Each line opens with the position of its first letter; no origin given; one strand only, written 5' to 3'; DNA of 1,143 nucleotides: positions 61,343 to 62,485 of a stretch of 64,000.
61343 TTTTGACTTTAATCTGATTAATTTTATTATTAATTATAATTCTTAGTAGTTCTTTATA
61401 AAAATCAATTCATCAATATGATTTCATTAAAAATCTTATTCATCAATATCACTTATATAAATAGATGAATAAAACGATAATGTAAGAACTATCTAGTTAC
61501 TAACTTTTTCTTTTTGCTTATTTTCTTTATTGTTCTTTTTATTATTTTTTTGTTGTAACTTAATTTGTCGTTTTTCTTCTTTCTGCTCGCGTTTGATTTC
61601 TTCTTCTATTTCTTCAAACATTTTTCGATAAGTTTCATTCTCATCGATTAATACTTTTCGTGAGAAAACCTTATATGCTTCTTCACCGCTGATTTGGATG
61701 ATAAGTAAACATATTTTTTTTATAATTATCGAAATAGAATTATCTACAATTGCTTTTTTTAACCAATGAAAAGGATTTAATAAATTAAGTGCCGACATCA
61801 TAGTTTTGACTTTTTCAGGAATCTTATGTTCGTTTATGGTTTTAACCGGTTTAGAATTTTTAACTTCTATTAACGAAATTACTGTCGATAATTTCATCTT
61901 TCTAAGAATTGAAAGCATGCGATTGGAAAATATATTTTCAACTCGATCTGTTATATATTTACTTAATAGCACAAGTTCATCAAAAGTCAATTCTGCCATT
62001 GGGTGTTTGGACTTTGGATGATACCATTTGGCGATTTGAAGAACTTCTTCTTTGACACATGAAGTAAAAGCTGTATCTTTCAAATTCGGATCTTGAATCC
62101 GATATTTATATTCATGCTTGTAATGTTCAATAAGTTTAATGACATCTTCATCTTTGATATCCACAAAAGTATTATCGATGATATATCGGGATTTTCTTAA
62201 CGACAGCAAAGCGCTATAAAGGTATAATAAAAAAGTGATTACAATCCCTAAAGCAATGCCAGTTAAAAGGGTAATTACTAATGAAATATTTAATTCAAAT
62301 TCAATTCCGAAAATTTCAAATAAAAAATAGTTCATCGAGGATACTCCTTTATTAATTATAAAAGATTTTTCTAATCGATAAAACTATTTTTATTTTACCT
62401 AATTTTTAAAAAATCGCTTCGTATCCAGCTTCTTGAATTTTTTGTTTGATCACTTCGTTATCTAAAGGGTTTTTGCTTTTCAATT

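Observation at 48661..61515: A ~12.8 kb defense/toxin island bracketed by 69 bp direct repeats, inserted beside spmA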

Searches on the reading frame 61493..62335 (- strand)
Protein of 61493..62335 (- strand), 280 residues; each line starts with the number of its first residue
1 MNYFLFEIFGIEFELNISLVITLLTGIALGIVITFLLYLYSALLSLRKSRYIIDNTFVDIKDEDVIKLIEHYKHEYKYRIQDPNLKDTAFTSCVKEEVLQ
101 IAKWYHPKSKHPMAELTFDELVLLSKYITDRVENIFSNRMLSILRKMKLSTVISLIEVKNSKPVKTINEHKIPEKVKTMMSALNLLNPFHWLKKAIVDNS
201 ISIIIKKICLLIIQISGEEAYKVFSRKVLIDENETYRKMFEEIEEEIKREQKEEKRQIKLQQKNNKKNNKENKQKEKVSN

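Call 8: search_protein_families(library=pfam, proteins=[window:61493-62335:-], max_evalue=0.01)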
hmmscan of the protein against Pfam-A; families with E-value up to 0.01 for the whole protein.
window:61493-62335:- (280 aa): 0 families

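Call 11: find_encoding_contigs(protein=window:61493-62335:-, flank=10000, max_places=10)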
Protein window:61493-62335:- (280 aa): 3 contigs read that carry it; 3 places shown.
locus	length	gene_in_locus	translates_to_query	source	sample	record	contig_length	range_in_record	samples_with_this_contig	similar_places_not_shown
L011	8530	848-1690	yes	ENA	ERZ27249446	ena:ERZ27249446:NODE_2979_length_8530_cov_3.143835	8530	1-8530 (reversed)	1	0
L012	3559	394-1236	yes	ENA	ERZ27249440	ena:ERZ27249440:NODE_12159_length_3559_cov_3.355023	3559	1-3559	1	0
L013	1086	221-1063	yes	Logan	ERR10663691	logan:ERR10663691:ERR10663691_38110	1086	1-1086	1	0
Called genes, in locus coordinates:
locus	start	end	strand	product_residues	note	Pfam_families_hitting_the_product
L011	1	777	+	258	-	?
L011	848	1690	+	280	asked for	-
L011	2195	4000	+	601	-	PF25023:TEN_YD-shell (weak), PF05593:RHS_repeat (weak)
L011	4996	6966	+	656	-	PF09491:RE_AlwI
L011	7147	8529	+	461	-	?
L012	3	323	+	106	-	?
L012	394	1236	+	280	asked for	-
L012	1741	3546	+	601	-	PF25023:TEN_YD-shell (weak), PF05593:RHS_repeat (weak)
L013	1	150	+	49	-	?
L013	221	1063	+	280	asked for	-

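Call 14: find_homologous_proteins(query=window:61493-62335:-)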
Query window:61493-62335:- (280 aa): 6 proteins with E <= 0.001 among 2498 candidates.
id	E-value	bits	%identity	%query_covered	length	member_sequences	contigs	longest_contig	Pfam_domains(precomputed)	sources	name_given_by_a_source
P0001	1.3e-169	580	99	100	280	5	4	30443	-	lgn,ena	-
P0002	6.7e-111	388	64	100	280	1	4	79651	-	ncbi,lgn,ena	-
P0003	5.3e-46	175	37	95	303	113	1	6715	-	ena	-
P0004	2.0e-45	173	37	86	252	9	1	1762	-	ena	-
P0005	1.4e-44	171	37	95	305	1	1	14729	-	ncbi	ncbi:MAG: hypothetical protein ACI311_01855 [Bacilli bacterium]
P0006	5.3e-44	169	37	92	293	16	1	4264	-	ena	-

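Call 15: find_encoding_contigs(protein=P0001, flank=10000, max_places=6)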
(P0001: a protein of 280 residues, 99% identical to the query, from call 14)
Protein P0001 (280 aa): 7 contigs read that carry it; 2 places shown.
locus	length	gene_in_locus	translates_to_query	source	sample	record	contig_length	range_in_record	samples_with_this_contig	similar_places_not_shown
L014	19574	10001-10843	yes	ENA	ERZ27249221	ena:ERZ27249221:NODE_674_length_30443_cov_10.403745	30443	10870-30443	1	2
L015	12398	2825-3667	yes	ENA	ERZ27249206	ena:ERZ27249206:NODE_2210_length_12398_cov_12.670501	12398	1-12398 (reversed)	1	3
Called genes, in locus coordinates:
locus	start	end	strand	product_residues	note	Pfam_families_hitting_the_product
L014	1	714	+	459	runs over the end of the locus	PF19295:SufBD_N, PF01458:SUFBD_core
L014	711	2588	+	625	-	PF00890:FAD_binding_2 (weak), PF01134:GIDA, PF01266:DAO (faint), PF03486:HI0933_like (faint), PF07992:Pyr_redox_2 (weak), PF12831:FAD_oxidored (weak), PF21680:GIDA_C_1st, PF13932:SAM_GIDA_C, +1 more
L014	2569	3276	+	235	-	PF02527:GidB, PF13847:Methyltransf_31 (weak)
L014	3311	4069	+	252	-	PF00142:Fer4_NifH (weak), PF01656:CbiA, PF02374:ArsA_ATPase, PF06564:CBP_BcsQ, PF09140:MipZ, PF10609:ParA, PF13614:AAA_31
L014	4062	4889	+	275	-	PF02195:ParB_N, PF17762:HTH_ParB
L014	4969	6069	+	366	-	PF11187:Mbeg1-like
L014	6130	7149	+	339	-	PF00768:Peptidase_S11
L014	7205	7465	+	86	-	PF02583:Trns_repr_metal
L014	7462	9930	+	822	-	PF00403:HMA, PF00122:E1-E2_ATPase, PF00702:Hydrolase, PF00403:HMA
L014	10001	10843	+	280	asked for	-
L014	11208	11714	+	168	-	PF04542:Sigma70_r2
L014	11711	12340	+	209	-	-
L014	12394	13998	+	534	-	PF00082:Peptidase_S8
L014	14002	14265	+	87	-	-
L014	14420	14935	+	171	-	-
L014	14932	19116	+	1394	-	PF05593:RHS_repeat (faint)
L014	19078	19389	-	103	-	-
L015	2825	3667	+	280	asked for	-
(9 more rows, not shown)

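Call 16: find_encoding_contigs(protein=P0002, flank=10000, max_places=6)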
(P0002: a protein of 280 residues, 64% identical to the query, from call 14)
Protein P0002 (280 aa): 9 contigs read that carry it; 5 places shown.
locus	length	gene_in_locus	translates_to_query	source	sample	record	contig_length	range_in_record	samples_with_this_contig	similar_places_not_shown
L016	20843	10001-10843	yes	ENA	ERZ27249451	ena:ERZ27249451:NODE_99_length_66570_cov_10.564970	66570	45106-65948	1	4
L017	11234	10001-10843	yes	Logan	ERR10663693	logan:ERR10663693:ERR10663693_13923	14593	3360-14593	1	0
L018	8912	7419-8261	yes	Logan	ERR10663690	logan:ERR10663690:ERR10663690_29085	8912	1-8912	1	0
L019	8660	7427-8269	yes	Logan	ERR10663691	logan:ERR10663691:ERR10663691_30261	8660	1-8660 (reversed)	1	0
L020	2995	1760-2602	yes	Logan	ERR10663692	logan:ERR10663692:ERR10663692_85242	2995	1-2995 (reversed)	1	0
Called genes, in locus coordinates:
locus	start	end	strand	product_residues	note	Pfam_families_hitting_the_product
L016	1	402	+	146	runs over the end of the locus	PF01592:NifU_N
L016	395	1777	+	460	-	PF19295:SufBD_N, PF01458:SUFBD_core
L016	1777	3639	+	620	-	PF00890:FAD_binding_2 (faint), PF01134:GIDA, PF03486:HI0933_like (faint), PF07992:Pyr_redox_2, PF12831:FAD_oxidored (weak), PF13738:Pyr_redox_3 (faint), PF21680:GIDA_C_1st, PF13932:SAM_GIDA_C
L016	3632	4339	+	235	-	PF02527:GidB, PF13847:Methyltransf_31 (weak)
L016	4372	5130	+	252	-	PF00142:Fer4_NifH, PF01656:CbiA, PF02374:ArsA_ATPase, PF06564:CBP_BcsQ, PF09140:MipZ (weak), PF10609:ParA, PF13614:AAA_31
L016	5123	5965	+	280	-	PF02195:ParB_N, PF17762:HTH_ParB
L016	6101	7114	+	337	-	PF00768:Peptidase_S11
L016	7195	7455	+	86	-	PF02583:Trns_repr_metal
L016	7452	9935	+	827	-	PF00403:HMA, PF00122:E1-E2_ATPase, PF00702:Hydrolase, PF00403:HMA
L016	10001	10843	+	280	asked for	-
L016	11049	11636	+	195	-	PF07670:Gate (weak)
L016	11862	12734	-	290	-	PF00126:HTH_1, PF03466:LysR_substrate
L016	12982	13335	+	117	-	PF18050:Cyclophil_like2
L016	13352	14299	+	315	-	PF02129:Peptidase_S15 (weak)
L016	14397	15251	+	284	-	PF12541:DUF3737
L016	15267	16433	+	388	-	PF00155:Aminotran_1_2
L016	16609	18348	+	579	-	-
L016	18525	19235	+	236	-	PF09359:VTC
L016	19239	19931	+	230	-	-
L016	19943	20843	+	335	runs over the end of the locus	-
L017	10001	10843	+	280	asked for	-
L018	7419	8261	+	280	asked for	-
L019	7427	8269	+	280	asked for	-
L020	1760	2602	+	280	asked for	-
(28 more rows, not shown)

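Call 17: find_encoding_contigs(protein=P0005, flank=10000, max_places=4)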
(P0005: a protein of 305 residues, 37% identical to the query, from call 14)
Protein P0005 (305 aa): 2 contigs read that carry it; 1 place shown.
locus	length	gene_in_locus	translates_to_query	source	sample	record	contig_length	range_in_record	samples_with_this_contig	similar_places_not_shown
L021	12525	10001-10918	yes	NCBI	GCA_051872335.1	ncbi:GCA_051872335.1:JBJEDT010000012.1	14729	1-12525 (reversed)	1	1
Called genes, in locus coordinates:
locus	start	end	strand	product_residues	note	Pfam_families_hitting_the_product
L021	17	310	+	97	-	PF01035:DNA_binding_1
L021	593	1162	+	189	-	PF00156:Pribosyltran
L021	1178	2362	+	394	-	PF02608:Bmp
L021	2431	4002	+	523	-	PF02463:SMC_N (faint), PF13476:AAA_23 (weak), PF00005:ABC_tran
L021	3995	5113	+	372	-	PF02653:BPD_transp_2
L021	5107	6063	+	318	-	PF02653:BPD_transp_2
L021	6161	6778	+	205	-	PF00485:PRK, PF01121:CoaE (faint), PF02224:Cytidylate_kin (faint), PF13189:Cytidylate_kin2 (weak), PF13238:AAA_18, PF13207:AAA_17 (faint)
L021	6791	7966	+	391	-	PF10509:GalKase_gal_bdg, PF00288:GHMP_kinases_N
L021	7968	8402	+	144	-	PF01613:Flavin_Reduct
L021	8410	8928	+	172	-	PF00857:Isochorismatase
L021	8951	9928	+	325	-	PF13793:Pribosyltran_N, PF00156:Pribosyltran, PF14572:Pribosyl_synth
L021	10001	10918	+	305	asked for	-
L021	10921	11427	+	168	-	PF00293:NUDIX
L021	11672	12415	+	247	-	-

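Call 30: search_protein_families(library=ncbifam, proteins=[window:61493-62335:-], max_evalue=0.01)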
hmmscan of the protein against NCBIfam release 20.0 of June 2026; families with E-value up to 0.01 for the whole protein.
window:61493-62335:- (280 aa): 0 families

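Call 48: find_homologous_proteins(query=L014:12394-13998:+, max_evalue=1e-20)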
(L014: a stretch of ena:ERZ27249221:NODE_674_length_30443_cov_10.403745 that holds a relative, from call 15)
Query L014:12394-13998:+ (534 aa): 90 proteins with E <= 1e-20 among 8000 candidates.
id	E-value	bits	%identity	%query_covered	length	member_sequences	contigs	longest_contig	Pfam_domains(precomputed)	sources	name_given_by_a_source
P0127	0.0e+0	1174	100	100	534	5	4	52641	PF00082.28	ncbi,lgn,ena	-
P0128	3.3e-141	490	49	95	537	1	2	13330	PF00082.28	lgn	-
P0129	1.1e-133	465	44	98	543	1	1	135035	PF00082.28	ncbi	-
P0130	5.9e-133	462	43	100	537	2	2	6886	PF00082.28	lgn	-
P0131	2.0e-125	438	46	94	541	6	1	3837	PF00082.28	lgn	-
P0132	7.4e-122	426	44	99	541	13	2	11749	PF00082.28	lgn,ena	-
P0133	1.9e-120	421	41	99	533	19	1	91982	PF00082.28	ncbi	-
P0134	1.3e-119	418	43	95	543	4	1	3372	PF00082.28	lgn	-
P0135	4.2e-119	417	44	94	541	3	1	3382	PF00082.28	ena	-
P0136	4.3e-118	413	43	99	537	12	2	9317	PF00082.28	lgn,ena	-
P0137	6.3e-118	413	42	99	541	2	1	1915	PF00082.28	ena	-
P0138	1.1e-117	412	40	100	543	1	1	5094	PF04151.22,PF00082.28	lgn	-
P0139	3.6e-116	407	43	94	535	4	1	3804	PF00082.28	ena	-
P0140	2.4e-114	401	44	94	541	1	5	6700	PF00082.28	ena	-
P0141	1.7e-113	398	40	100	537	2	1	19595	PF00082.28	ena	-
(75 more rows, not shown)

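Call 49: find_encoding_contigs(protein=P0129, flank=10000, max_places=2)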
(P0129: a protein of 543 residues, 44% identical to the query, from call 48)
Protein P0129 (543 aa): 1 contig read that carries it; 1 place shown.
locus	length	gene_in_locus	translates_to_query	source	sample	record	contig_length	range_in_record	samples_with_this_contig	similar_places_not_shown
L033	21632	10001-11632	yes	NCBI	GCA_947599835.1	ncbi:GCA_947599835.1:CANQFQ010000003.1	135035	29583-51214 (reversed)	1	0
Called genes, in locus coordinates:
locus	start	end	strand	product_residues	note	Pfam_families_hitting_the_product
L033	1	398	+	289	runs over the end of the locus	PF01909:NTP_transf_2, PF18765:Polbeta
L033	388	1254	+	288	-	PF01909:NTP_transf_2, PF18765:Polbeta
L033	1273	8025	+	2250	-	PF05593:RHS_repeat (faint), PF13385:Laminin_G_3 (weak), PF25023:TEN_YD-shell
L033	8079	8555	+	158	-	-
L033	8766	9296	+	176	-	PF04542:Sigma70_r2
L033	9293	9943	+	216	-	-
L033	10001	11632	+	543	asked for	PF00082:Peptidase_S8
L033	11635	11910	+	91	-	-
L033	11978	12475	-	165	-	-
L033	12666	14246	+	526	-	PF01676:Metalloenzyme, PF06415:iPGM_N, PF01663:Phosphodiest (weak)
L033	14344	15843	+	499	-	PF01336:tRNA_anti-codon, PF00152:tRNA-synt_2, PF01409:tRNA-synt_2d (faint)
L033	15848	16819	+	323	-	PF00583:Acetyltransf_1, PF13673:Acetyltransf_10 (faint), PF08445:FR47 (faint), PF00583:Acetyltransf_1, PF13508:Acetyltransf_7 (weak)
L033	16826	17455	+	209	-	PF01128:IspD, PF12804:NTP_transf_3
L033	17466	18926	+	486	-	PF00919:UPF0004, PF04055:Radical_SAM, PF01938:TRAM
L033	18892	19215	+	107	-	PF06133:Com_YlbF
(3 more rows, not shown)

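Call 50: find_encoding_contigs(protein=P0128, flank=10000, max_places=2)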
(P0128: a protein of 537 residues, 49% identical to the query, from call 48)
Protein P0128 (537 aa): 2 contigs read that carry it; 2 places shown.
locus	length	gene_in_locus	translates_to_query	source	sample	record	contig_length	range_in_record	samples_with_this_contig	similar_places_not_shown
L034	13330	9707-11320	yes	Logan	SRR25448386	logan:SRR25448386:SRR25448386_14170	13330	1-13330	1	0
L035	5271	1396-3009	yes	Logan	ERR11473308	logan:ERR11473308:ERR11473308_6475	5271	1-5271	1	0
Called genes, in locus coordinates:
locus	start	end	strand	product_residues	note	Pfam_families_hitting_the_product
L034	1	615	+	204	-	?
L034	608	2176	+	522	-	PF09847:12TM_1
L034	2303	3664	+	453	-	PF01554:MatE, PF03023:MurJ (weak), PF01554:MatE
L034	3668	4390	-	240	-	-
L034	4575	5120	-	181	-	PF04542:Sigma70_r2, PF08281:Sigma70_r4_2 (weak)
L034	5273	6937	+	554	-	PF13506:Glyco_transf_21, PF00535:Glycos_transf_2, PF13641:Glyco_tranf_2_3, PF13632:Glyco_trans_2_3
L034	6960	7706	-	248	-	-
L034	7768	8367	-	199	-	PF00239:Resolvase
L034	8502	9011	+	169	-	PF04542:Sigma70_r2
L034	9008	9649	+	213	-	-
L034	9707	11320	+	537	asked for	PF00082:Peptidase_S8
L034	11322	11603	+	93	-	-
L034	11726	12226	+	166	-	-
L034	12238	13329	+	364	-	?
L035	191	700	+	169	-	PF04542:Sigma70_r2 (weak)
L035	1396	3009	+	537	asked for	PF00082:Peptidase_S8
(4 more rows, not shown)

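Call 77: search_protein_families(library=pfam, proteins=[L014:14002-14265:+, L014:14420-14935:+], max_evalue=0.05)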
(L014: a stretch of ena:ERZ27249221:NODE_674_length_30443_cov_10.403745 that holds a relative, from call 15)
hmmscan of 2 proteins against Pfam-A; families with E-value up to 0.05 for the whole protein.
L014:14002-14265:+ (87 aa): 4 families
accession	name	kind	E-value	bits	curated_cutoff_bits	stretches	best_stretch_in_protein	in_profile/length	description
PF04967.18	HTH_10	-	0.019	15.2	23.1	1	50-74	25-49/53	HTH DNA binding domain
PF04297.20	UPF0122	-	0.024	15.3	22.7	1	20-76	7-61/101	Putative helix-turn-helix protein, YlxM / p13 like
PF03836.20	RasGAP_C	-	0.028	14.9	26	1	26-86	30-90/137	RasGAP C-terminus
PF08279.18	HTH_11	-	0.047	14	25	0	50-76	17-43/55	HTH domain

L014:14420-14935:+ (171 aa): 1 family
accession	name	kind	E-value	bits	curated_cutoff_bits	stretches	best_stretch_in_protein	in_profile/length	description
PF11028.14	TMEM260-like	-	0.042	14.1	24.2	0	19-69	49-97/179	Protein O-mannosyl-transferase TMEM260-like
